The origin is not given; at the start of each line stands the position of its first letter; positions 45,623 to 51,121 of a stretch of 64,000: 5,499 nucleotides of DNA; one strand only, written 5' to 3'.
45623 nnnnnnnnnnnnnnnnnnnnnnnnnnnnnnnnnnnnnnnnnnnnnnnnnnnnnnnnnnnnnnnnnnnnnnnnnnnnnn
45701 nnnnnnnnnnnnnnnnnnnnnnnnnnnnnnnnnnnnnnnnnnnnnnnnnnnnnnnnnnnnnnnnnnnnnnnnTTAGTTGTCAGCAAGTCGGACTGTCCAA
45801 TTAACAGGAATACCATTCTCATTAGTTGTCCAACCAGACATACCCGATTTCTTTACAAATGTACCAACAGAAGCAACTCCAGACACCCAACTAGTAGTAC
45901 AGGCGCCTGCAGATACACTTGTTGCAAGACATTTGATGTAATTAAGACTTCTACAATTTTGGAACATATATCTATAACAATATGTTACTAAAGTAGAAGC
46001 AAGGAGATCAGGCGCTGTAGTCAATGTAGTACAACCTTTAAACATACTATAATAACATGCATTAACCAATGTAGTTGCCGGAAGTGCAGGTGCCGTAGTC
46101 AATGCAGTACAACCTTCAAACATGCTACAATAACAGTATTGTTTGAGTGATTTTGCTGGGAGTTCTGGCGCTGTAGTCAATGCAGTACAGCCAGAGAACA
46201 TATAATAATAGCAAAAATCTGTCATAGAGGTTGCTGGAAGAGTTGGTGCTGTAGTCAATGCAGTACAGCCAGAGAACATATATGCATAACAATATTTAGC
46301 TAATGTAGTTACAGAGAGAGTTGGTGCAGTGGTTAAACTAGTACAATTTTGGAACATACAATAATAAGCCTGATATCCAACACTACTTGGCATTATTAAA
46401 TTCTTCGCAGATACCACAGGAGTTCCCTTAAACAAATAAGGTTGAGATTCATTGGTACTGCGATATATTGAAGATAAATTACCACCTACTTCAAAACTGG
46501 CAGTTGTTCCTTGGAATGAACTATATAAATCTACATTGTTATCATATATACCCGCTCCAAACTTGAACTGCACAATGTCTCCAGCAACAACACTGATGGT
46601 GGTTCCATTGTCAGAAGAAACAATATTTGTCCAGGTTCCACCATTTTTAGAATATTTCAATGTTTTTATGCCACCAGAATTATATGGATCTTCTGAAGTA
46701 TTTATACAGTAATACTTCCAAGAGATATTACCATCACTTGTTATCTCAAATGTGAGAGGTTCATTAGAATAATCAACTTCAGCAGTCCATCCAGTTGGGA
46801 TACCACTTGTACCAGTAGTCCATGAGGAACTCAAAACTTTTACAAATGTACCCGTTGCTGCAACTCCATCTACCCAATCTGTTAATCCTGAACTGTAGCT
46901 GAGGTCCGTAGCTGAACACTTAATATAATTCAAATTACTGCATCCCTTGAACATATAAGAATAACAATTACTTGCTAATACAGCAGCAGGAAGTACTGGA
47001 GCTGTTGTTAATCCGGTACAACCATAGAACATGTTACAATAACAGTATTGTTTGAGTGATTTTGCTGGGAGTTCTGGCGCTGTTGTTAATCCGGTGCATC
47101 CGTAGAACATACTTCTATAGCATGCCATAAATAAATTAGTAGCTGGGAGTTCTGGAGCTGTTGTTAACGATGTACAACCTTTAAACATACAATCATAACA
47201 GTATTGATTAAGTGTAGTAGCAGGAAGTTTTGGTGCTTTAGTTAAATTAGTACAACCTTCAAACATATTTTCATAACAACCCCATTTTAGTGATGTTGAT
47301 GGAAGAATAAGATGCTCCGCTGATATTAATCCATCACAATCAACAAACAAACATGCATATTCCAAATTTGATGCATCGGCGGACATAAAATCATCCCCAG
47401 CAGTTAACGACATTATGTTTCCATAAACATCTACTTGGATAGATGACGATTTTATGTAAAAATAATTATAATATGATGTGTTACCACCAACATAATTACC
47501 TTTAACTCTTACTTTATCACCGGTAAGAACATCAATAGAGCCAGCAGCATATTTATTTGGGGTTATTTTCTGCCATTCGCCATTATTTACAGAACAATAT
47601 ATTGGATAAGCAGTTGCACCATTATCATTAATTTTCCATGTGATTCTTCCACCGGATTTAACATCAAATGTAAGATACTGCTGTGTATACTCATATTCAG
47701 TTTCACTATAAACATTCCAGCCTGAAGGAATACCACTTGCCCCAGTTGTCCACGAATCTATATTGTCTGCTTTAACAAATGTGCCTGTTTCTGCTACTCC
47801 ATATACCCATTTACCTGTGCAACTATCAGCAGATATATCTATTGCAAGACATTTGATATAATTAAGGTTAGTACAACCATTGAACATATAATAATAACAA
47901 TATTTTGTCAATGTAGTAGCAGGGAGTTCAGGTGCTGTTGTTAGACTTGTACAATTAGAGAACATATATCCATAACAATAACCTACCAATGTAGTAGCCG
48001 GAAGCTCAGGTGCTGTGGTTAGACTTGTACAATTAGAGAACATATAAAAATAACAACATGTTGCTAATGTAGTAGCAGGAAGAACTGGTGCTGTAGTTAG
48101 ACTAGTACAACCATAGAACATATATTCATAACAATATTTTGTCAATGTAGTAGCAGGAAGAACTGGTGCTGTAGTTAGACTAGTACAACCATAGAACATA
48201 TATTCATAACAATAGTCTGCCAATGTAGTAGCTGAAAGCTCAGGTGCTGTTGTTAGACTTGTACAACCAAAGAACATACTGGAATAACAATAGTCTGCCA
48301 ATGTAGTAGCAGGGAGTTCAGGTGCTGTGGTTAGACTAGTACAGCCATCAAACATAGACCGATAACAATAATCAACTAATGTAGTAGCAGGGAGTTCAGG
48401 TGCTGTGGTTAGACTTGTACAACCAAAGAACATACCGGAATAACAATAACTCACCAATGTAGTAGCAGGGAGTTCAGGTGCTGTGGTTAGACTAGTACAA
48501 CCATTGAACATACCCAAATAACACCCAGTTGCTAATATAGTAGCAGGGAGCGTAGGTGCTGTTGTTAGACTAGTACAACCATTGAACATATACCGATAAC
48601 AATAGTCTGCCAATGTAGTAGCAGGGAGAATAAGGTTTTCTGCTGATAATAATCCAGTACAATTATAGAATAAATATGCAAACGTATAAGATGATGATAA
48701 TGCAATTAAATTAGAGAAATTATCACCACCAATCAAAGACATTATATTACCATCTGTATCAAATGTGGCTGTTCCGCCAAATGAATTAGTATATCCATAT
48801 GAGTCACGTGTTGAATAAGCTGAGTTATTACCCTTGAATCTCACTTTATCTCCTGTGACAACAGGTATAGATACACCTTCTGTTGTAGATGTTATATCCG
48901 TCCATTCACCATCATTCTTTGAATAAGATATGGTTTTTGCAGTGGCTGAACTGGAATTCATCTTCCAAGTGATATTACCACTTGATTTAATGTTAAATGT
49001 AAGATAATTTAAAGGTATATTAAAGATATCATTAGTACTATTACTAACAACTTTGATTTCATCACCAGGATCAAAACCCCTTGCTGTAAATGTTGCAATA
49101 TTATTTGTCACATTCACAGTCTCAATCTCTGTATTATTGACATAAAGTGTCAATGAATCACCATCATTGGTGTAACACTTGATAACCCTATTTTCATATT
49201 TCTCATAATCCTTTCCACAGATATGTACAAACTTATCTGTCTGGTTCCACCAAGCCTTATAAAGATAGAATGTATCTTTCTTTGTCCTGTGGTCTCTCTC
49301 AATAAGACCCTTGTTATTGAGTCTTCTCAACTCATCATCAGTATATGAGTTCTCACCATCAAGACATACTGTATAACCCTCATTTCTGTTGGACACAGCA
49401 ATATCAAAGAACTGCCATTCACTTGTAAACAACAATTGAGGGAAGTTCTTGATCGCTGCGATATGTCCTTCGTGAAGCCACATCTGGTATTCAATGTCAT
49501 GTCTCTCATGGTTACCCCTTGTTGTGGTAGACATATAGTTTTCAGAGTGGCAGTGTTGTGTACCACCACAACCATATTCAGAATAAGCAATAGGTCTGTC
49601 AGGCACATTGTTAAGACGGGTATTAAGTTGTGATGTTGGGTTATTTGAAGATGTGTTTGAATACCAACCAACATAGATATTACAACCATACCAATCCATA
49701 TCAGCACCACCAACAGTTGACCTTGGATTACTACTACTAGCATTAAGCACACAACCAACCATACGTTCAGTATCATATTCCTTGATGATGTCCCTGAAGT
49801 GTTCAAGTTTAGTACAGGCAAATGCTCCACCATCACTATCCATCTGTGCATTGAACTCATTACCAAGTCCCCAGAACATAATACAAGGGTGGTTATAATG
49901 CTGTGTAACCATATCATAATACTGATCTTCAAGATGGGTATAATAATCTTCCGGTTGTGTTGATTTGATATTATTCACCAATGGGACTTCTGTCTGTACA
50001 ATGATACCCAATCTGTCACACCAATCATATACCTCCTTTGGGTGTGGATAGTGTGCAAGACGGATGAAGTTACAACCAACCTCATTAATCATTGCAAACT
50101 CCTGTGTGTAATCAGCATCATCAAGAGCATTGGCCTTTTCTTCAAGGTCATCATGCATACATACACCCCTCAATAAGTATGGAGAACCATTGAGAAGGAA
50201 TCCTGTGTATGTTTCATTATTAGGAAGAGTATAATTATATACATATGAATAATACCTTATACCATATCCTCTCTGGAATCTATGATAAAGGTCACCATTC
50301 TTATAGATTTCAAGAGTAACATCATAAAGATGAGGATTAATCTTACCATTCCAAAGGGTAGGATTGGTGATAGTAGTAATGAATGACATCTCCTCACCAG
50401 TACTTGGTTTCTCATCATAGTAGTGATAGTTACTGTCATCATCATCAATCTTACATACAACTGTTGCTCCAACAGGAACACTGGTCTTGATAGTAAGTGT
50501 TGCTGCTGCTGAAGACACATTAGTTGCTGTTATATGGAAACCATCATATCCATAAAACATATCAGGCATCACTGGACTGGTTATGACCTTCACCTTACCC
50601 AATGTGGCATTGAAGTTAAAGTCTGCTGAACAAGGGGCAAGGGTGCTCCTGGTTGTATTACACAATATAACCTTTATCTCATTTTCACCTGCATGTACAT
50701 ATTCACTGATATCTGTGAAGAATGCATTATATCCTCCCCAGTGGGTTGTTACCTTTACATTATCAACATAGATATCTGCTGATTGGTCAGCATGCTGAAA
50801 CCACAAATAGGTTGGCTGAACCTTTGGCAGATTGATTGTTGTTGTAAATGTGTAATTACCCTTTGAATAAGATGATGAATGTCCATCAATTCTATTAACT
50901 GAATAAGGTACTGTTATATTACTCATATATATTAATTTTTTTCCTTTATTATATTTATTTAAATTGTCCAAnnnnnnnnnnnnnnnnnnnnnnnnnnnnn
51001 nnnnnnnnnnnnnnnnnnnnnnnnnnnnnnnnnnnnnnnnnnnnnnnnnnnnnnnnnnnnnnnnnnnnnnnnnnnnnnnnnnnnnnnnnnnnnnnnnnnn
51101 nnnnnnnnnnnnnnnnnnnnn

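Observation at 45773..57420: Two giant tandem minus-strand genes encoding modular LRR / Ig-like / glycosidase proteins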

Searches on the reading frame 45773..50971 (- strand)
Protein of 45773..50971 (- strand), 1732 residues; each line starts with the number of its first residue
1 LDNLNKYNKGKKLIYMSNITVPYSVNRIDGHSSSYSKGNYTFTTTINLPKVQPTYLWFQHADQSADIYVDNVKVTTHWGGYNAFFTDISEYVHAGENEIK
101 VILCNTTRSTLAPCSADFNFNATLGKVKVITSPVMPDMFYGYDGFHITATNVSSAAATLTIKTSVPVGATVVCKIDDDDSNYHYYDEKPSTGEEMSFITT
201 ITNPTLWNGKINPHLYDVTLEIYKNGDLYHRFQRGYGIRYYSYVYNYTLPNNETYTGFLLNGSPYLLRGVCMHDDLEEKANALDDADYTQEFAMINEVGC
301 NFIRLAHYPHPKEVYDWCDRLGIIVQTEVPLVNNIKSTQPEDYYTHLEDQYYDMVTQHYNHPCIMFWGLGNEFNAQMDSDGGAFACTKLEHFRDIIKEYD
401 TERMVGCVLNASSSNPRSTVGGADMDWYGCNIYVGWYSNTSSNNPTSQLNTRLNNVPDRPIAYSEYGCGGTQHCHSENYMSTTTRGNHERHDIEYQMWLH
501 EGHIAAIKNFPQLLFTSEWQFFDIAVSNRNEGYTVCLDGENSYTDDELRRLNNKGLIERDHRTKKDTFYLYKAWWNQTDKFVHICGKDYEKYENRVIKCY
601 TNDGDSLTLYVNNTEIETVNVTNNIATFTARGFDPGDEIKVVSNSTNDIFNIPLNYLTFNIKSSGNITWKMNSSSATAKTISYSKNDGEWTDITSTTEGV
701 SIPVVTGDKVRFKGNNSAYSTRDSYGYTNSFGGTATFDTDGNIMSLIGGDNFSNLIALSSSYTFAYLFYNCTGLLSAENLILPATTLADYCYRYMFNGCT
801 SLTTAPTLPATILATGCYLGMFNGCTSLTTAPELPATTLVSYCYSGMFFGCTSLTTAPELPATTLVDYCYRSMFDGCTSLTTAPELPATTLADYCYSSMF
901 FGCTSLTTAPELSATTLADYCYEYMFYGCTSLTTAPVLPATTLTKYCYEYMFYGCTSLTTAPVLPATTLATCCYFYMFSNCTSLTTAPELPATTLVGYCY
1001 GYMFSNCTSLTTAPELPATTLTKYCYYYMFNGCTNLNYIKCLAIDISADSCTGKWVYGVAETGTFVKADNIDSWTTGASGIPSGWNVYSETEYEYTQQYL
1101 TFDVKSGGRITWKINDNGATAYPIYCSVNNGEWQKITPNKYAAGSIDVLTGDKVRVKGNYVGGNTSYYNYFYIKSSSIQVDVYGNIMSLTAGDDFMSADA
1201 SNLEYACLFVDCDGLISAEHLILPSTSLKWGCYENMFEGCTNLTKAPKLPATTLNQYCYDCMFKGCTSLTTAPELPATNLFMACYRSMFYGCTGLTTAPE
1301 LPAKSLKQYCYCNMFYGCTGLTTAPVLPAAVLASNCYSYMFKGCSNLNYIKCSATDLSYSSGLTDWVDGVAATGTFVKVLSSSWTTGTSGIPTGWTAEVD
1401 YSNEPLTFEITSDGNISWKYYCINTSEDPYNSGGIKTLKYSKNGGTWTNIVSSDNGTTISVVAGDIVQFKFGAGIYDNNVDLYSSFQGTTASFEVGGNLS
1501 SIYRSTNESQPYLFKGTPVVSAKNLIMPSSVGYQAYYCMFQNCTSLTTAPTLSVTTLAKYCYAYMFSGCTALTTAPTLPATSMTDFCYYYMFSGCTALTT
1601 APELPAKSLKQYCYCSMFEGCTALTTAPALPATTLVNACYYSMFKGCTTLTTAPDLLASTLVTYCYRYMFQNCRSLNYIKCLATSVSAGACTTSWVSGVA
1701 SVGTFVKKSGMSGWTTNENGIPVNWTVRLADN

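Call 6: search_protein_families(library=pfam, proteins=[window:45773-50971:-], max_evalue=0.01)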
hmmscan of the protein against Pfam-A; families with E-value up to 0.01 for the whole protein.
window:45773-50971:- (1732 aa): 5 families
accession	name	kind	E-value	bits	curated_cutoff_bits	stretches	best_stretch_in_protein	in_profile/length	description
PF02836.23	Glyco_hydro_2_C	-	4.1e-27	95.5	21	1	258-470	8-214/302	Glycosyl hydrolases family 2, TIM barrel domain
PF13306.12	LRR_5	-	6.7e-23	81.4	27.7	4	872-984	28-126/127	BspA type Leucine rich repeat region (6 copies)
PF02837.24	Glyco_hydro_2_N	-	9.9e-07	29.3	28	1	38-105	65-135/169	Glycosyl hydrolases family 2, sugar binding domain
PF00703.27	Glyco_hydro_2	-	1e-06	29.9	23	1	151-239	12-109/109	Glycosyl hydrolases family 2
PF22666.2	Glyco_hydro_2_N2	-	5.9e-05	23.6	27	1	34-107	44-121/167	Glycosyl hydrolase 2 galactose-binding domain-like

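Call 7: search_protein_families(library=ncbifam, proteins=[window:45773-50971:-], max_evalue=0.01)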
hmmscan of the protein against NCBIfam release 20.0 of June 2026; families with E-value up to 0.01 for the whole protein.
window:45773-50971:- (1732 aa): 11 families
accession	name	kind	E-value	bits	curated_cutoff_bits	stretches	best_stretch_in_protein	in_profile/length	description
NF050095.1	BetGlucuronLacZ4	equivalog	1.2e-81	274.8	950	1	17-644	37-655/666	beta-glucuronidase LacZ4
NF041462.1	GalA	equivalog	1.9e-37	128.8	900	1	55-448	102-472/763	beta-galactosidase GalA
NF041463.1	GalB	equivalog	3e-37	127.9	900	1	54-615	153-722/869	beta-galactosidase GalB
NF007538.0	PRK10150.1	equivalog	8.1e-37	126.8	544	1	13-576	39-597/607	beta-glucuronidase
NF007074.0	PRK09525.1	subfamily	5.1e-22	77.5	1221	1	147-373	243-463/1027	beta-galactosidase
NF052611.1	beta_gal_Bga2A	equivalog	1.1e-21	76.6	999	1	40-405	117-480/1007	beta-galactosidase, LacZ type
NF007666.0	PRK10340.1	equivalog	3e-18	65.1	1284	1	52-405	126-482/1030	beta-galactosidase subunit alpha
NF049877.1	GlucurArabfur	equivalog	1.2e-16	59.5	1800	1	50-616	437-985/1400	beta-d-glucuronidase/beta-L-arabinofuranosidase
NF041100.1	betagal_LacZ_Ttogales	equivalog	2.2e-10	38.9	2000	1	258-405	321-465/1090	beta-galactosidase LacZ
TIGR02167.2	Liste_lipo_26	repeat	2.8e-09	36.5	30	0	925-934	1-10/26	PARCEL repeat-containing surface protein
NF049890.1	Bet1-4galacdseBT4151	equivalog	6.2e-09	34.3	1500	1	55-374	127-451/952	exo-beta-1,4-galactosidase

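Call 8: search_protein_families(library=phrogs, proteins=[window:45773-50971:-], max_evalue=0.01)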
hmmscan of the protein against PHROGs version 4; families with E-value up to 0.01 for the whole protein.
window:45773-50971:- (1732 aa): 2 families
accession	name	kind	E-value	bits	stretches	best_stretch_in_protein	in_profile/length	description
phrog_9915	-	unknown function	3e-33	115.3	3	758-1043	1272-1549/1813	-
phrog_6483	-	unknown function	0.00049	21.5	0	1277-1300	4-27/84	-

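Call 17: search_dna_similar(query=window:45773-50926:-, collection=phages, mode=protein, max_rows=25)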
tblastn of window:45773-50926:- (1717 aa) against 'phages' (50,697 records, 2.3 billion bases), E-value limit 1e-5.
Records with a match: 31; places in all: 35; records where one place covers at least 80% of the query: 0.
Best place of each record, by identity: <60% 31.
By first word of the organism name: Bacteriophage 28; Listeria 2; Enterococcus 1.
By host as written in the record: - 28; Listeria monocytogenes 2; Enterococcus faecalis 1.
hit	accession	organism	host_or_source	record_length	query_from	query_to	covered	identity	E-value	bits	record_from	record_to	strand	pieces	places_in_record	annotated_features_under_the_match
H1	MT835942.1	Bacteriophage sp.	human fecal samples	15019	2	595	35%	30.4%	2e-57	226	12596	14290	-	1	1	record has no annotation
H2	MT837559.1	Bacteriophage sp.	human fecal samples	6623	1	587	34%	30.2%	2e-57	226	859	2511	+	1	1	record has no annotation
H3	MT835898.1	Bacteriophage sp.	human fecal samples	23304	4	587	34%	28.6%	4e-58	229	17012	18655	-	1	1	record has no annotation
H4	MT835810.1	Bacteriophage sp.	human fecal samples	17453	2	574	33%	27.3%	3e-50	203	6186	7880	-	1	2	record has no annotation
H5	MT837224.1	Bacteriophage sp.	human fecal samples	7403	37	519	28%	29.2%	5e-42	176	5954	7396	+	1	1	record has no annotation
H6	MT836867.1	Bacteriophage sp.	human fecal samples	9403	2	560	33%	22.3%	2e-22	112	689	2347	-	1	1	record has no annotation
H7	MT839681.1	Bacteriophage sp.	human fecal samples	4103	4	473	27%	26.3%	3e-41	172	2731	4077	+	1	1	record has no annotation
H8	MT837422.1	Bacteriophage sp.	human fecal samples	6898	27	561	31%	22.9%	1e-18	99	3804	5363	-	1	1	record has no annotation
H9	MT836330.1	Bacteriophage sp.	human fecal samples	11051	2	422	25%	27.1%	6e-37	159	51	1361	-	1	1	record has no annotation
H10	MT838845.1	Bacteriophage sp.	human fecal samples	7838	15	395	22%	25.8%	1e-18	99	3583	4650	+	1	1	record has no annotation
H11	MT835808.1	Bacteriophage sp.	human fecal samples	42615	15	401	23%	23.5%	1e-18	100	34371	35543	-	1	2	record has no annotation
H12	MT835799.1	Bacteriophage sp.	human fecal samples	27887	65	421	21%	24.9%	2e-12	79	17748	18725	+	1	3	record has no annotation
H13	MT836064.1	Bacteriophage sp.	human fecal samples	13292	35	395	21%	23.7%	2e-15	89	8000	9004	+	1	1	record has no annotation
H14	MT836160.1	Bacteriophage sp.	human fecal samples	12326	41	400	21%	23.1%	6e-17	94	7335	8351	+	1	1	record has no annotation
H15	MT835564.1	Bacteriophage sp.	human fecal samples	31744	43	390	20%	23.4%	9e-7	60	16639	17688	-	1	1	record has no annotation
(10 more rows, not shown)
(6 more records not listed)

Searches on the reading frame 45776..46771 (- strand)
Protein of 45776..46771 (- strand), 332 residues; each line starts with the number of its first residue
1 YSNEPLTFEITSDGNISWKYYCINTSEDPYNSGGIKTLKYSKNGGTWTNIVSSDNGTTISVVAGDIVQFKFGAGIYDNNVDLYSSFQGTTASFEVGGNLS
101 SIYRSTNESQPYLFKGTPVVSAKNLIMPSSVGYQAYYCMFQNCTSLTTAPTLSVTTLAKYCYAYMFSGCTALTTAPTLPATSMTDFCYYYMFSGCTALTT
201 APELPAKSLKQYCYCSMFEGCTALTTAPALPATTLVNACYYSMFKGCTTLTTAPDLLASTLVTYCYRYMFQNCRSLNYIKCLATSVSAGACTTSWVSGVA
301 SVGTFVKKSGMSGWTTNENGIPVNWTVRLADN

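Call 15: search_protein_families(library=pfam, proteins=[window:45776-46771:-], max_evalue=1)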
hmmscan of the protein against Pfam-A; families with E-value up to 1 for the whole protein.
seq(332 aa): 1 family
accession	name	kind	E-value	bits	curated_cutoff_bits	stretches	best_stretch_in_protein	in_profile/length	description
PF13306.12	LRR_5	-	1.5e-07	31.8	27.7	2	164-277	6-104/127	BspA type Leucine rich repeat region (6 copies)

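Call 16: search_protein_families(library=ncbifam, proteins=[window:45776-46771:-], max_evalue=1)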
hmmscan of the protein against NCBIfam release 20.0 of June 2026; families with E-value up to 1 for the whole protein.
seq(332 aa): 2 families
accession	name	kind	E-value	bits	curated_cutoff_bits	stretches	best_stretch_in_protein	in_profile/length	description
TIGR02167.2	Liste_lipo_26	repeat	7.1e-07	28.8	30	3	139-148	1-10/26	PARCEL repeat-containing surface protein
NF011371.0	PRK14790.1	equivalog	0.19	11.6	202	0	240-279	61-100/169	lipoprotein signal peptidase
